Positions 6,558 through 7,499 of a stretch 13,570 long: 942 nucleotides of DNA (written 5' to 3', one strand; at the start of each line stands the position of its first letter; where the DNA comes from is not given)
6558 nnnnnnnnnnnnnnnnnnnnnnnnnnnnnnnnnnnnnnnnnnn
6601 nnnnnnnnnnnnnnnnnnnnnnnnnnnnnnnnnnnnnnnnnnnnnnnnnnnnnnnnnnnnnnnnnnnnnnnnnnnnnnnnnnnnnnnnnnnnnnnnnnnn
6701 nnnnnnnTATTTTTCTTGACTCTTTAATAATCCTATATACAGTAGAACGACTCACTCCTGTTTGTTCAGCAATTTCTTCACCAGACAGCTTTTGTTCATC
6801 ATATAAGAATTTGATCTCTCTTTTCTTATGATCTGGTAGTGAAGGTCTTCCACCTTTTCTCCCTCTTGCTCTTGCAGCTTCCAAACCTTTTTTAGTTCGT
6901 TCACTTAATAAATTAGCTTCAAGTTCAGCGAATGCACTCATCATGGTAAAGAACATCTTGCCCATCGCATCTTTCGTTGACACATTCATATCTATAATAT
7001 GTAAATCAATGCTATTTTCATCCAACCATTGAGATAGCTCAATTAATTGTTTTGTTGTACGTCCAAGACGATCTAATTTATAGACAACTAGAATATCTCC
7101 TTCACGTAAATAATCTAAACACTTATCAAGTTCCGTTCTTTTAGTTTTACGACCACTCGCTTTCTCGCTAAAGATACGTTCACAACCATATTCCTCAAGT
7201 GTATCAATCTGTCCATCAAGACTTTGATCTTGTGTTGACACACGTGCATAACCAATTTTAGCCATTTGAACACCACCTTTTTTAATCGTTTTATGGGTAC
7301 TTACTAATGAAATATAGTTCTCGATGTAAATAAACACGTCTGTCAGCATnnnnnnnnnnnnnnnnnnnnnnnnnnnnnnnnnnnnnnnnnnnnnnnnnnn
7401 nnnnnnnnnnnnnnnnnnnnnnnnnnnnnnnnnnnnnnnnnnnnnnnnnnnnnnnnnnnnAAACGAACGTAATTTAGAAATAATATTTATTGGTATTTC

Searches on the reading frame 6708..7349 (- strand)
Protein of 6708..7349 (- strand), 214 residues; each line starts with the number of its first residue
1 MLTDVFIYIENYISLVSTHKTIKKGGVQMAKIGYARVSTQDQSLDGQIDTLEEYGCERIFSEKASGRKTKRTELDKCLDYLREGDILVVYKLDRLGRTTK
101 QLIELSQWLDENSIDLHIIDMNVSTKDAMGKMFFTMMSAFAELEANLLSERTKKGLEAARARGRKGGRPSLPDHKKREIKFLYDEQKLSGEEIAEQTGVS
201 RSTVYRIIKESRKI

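Call 52: search_protein_families(library=ncbifam, proteins=[window:6708-7349:-])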
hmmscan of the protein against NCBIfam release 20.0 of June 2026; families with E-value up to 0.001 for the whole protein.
window:6708-7349:- (214 aa): 14 families
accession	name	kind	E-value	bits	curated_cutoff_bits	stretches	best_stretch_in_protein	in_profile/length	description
NF041201.1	recomb_XisF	equivalog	1.4e-28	100.1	375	1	31-172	1-149/465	fdxN element excision recombinase XisF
NF009949.0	PRK13413.1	equivalog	6.5e-17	61.9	272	1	32-212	3-197/203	master DNA invertase Mpi family serine-type recombinase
NF047343.1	SCCmet_CcrB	equivalog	2.4e-12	46.3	900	1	33-159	11-151/542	cassette chromosome recombinase CcrB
NF047344.1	SCCmet_CcrA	equivalog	3.6e-12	46.1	700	1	31-163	4-146/442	cassette chromosome recombinase CcrA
NF033518.0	transpos_IS607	equivalog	8.8e-12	44.9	110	1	28-151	53-182/187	IS607 family transposase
TIGR02937.1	sigma70-ECF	superfamily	4.3e-06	26.4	42.9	1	173-213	119-159/165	sigma-70 family RNA polymerase sigma factor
NF049883.1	resolv_YneB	equivalog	5.2e-06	26.1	175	1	33-164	4-147/211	YneB family resolvase-like protein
NF047347.1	SCCmet_CcrC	equivalog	2.7e-05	22.9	900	1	32-161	19-151/558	cassette chromosome recombinase CcrC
NF045758.2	YlxM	equivalog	8.6e-05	22.6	80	1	175-213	20-58/72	YlxM family DNA-binding protein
TIGR01764.1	excise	domain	0.00011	22.4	28.8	1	188-210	2-24/49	excisionase family DNA-binding protein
NF001072.0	PRK00118.2-2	equivalog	0.00016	22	97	1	174-213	20-59/111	putative DNA-binding protein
NF008850.0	PRK11886.1-5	equivalog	0.00019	20.7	489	0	175-209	7-42/320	bifunctional biotin--[acetyl-CoA-carboxylase] ligase/biotin operon repressor BirA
NF033545.0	transpos_IS630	equivalog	0.00048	19.7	100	0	179-210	5-35/299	IS630 family transposase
TIGR02985.1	Sig70_bacteroi1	subfamily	0.00063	20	126.4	0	171-213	115-156/162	RNA polymerase sigma-70 factor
